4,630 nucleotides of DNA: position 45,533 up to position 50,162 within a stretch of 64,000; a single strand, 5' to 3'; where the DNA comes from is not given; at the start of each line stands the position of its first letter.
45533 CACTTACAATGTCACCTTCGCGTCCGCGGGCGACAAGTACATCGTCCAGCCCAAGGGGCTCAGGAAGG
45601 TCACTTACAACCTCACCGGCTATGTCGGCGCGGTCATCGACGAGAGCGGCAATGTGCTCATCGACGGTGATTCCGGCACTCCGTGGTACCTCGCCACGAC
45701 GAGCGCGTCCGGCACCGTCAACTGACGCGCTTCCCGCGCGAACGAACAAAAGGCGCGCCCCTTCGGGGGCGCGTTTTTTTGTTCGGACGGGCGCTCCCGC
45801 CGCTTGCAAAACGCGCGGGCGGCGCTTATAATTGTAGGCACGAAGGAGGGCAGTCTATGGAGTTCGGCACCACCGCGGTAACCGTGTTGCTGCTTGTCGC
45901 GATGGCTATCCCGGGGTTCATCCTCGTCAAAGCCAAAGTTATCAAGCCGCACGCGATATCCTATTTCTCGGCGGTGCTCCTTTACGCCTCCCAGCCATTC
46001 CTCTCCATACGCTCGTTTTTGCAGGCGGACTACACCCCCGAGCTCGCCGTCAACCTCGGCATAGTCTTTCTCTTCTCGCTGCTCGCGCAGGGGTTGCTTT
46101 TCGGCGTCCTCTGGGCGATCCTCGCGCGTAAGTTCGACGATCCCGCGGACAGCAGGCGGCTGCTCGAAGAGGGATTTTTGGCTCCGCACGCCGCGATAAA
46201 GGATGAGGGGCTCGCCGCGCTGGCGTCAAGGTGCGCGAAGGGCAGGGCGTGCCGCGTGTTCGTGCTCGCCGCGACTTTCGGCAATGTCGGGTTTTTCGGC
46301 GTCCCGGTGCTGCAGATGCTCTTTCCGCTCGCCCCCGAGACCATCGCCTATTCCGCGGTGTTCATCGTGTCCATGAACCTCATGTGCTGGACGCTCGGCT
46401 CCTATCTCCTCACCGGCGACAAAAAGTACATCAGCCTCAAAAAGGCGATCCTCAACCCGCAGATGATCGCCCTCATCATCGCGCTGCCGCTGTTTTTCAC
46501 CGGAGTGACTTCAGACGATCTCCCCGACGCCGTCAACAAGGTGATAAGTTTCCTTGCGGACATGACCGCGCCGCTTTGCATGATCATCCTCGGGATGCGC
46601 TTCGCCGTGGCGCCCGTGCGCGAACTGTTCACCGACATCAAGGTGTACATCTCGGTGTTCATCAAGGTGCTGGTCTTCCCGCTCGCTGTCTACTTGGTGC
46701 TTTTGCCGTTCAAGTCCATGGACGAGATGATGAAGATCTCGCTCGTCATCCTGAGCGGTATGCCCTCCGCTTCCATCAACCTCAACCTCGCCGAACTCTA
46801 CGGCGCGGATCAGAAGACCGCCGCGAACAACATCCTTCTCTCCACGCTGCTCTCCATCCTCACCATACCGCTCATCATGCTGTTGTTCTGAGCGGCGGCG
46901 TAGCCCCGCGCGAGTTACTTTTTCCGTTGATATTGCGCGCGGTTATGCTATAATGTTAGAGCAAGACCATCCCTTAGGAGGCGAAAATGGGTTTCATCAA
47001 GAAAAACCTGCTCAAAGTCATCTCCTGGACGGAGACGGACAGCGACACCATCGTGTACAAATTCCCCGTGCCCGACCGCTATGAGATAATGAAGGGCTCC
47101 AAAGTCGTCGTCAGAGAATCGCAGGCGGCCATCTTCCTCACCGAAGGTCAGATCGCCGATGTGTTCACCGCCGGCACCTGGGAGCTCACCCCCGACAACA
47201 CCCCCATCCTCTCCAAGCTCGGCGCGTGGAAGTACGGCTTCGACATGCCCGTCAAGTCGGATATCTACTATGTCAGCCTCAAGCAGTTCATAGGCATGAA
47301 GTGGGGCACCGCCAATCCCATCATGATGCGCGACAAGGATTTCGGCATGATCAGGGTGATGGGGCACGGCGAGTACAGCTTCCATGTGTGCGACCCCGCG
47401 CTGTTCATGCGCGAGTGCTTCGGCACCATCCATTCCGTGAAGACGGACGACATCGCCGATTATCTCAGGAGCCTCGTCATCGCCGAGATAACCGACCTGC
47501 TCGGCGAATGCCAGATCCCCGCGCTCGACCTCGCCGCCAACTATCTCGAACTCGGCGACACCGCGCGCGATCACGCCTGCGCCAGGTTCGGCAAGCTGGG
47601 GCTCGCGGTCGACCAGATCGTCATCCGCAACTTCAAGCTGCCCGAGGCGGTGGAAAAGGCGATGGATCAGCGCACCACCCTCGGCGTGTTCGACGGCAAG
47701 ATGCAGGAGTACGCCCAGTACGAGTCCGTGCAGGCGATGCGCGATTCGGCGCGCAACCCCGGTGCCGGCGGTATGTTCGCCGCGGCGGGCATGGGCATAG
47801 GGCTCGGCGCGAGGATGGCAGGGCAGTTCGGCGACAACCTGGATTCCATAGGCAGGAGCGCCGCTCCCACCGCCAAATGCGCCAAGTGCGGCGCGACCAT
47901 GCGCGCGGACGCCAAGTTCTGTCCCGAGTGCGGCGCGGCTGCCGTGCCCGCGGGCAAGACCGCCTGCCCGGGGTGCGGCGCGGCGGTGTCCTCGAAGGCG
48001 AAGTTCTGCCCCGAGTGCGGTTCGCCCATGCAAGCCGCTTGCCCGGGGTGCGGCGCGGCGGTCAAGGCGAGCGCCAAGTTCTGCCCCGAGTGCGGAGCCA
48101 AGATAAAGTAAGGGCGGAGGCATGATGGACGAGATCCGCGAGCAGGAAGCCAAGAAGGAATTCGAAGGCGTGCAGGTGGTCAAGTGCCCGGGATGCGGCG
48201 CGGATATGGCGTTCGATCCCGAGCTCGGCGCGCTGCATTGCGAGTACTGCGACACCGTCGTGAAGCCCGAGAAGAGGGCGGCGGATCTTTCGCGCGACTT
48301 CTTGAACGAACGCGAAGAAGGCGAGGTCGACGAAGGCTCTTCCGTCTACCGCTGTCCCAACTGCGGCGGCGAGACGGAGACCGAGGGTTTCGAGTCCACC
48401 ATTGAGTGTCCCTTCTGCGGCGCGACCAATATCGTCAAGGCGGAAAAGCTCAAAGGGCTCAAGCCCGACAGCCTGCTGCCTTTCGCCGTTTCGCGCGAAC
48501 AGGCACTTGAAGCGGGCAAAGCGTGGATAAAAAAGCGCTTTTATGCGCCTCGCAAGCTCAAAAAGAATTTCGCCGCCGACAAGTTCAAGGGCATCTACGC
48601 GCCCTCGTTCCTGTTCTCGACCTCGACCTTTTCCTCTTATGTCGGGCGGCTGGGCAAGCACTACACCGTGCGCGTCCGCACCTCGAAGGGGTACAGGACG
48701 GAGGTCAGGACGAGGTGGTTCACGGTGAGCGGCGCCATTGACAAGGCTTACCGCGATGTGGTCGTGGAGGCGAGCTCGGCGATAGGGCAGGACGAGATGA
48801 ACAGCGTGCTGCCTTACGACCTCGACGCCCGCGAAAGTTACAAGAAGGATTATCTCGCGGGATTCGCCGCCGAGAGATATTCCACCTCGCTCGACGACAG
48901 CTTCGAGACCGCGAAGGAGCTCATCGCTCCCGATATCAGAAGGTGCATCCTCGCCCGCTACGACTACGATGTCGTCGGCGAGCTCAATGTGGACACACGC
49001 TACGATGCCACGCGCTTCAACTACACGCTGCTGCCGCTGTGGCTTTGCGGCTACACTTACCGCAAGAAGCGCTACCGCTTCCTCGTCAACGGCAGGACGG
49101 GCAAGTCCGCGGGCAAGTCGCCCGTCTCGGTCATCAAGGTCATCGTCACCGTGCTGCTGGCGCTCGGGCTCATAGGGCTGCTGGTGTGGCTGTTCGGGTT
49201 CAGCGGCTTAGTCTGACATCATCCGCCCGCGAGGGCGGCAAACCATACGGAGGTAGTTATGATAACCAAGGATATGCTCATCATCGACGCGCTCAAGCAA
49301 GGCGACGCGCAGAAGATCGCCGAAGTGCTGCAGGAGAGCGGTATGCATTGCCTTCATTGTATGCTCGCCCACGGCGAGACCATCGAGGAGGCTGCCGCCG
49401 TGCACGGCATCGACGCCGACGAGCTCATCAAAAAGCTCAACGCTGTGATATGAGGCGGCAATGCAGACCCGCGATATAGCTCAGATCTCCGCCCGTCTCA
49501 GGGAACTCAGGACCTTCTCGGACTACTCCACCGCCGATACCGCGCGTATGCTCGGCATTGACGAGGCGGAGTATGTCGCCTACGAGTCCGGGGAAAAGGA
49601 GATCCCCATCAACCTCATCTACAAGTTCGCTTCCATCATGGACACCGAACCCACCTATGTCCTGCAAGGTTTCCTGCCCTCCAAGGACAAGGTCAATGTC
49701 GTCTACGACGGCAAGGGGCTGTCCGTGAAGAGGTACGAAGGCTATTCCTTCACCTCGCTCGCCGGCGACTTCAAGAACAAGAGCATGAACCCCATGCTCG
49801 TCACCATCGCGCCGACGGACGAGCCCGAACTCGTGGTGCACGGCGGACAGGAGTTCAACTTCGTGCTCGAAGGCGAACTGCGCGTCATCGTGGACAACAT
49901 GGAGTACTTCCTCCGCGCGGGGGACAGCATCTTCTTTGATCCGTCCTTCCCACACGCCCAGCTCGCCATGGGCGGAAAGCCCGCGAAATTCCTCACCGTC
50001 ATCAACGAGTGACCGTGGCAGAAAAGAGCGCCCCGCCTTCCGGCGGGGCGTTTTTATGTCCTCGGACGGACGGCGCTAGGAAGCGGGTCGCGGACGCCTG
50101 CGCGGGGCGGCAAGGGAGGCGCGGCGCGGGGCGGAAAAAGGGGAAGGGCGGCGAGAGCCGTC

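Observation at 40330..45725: Architecture changes in the last roughly 1,800 aa to an array of Trp-marked beta-sandwich-like modules, with no C-terminal wall anchor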

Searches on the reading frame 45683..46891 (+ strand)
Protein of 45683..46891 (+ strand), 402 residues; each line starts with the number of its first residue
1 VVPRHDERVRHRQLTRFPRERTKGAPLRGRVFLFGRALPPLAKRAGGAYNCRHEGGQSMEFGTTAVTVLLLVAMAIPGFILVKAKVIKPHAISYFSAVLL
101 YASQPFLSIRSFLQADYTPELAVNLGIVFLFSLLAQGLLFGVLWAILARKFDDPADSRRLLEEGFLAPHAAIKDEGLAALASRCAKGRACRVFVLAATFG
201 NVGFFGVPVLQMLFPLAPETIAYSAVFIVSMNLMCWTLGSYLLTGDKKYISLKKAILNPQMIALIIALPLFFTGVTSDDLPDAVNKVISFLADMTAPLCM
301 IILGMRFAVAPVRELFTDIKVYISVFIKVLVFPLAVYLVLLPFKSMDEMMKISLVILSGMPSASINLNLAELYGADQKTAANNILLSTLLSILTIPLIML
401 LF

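Call 6: search_protein_families(library=pfam, proteins=[window:45683-46891:+], max_evalue=0.001)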
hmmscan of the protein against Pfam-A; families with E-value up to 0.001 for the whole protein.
window:45683-46891:+ (402 aa): 1 family
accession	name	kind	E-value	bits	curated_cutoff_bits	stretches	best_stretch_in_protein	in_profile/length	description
PF03547.23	Mem_trans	-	7.7e-21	74.5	25.7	1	251-399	196-343/343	Membrane transport protein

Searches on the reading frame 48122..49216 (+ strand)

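Call 6: search_protein_families(library=pfam, proteins=[window:48122-49216:+], max_evalue=0.001)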
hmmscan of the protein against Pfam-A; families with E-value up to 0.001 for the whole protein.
window:48122-49216:+ (364 aa): 1 family
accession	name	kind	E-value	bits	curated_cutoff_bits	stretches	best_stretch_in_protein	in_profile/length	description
PF08271.17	Zn_Ribbon_TF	-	4.5e-07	29.7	29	0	21-48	2-30/43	TFIIB zinc-binding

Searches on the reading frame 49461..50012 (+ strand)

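Call 6: search_protein_families(library=pfam, proteins=[window:49461-50012:+], max_evalue=0.001)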
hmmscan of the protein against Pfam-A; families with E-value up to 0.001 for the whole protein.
window:49461-50012:+ (183 aa): 5 families
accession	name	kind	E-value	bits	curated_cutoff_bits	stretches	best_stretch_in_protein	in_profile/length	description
PF07883.17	Cupin_2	-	1.7e-15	56.9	27.2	1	113-180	2-69/70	Cupin domain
PF12844.13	HTH_19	-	7.1e-06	26.3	30.2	1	12-70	3-61/64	Helix-turn-helix domain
PF01381.28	HTH_3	-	9e-05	22.9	23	1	13-66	1-54/55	Helix-turn-helix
PF13560.12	HTH_31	-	0.00073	20.2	27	0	9-49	2-43/64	Helix-turn-helix domain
PF05899.18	Cupin_3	-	0.00081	19.5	23.5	0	129-163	25-60/74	EutQ-like cupin domain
